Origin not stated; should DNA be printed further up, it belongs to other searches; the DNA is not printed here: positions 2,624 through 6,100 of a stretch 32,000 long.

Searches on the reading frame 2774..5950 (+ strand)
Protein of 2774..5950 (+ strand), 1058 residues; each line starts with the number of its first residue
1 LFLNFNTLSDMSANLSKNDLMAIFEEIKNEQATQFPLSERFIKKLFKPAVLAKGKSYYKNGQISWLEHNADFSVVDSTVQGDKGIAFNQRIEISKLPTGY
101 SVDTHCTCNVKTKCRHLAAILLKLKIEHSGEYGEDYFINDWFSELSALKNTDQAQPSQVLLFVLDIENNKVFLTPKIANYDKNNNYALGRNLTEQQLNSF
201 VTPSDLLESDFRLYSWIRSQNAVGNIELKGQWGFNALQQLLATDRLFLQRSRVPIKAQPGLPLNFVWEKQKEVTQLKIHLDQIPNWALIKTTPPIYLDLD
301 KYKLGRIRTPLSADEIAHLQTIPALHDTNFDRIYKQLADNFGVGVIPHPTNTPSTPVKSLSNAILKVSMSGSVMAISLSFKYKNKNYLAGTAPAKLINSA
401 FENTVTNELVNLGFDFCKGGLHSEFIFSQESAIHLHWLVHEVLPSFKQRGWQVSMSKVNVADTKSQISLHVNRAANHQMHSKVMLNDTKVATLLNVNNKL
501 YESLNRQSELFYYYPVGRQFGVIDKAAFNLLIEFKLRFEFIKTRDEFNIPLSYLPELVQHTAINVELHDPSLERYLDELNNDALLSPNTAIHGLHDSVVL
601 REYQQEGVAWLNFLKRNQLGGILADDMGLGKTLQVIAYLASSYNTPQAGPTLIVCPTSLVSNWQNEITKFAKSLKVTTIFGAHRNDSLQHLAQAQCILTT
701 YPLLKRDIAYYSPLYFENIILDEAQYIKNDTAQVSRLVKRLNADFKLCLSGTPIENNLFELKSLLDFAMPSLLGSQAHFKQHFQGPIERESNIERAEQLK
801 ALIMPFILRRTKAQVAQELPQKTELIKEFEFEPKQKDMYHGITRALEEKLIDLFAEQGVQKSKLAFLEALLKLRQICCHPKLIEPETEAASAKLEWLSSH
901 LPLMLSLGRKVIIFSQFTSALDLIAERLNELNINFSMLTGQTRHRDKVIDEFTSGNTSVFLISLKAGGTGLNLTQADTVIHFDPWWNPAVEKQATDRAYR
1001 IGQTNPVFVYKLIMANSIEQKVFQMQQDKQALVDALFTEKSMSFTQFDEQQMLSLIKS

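Call 7: search_protein_families(library=pfam, proteins=[window:2774-5950:+])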
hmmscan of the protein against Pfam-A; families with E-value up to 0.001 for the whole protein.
window:2774-5950:+ (1058 aa): 4 families
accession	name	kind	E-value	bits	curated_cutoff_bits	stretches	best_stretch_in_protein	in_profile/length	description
PF00176.29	SNF2-rel_dom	-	1.6e-74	251.1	24.9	1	603-882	1-290/290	SNF2-related domain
PF00271.37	Helicase_C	-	1.6e-23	83.5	23.5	1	893-1002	2-110/110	Helicase conserved C-terminal domain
PF04851.21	ResIII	-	5.6e-12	46.3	22.5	1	599-754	3-163/164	Type III restriction enzyme, res subunit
PF00270.35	DEAD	-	1.9e-08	34.7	26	1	625-756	21-162/167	DEAD/DEAH box helicase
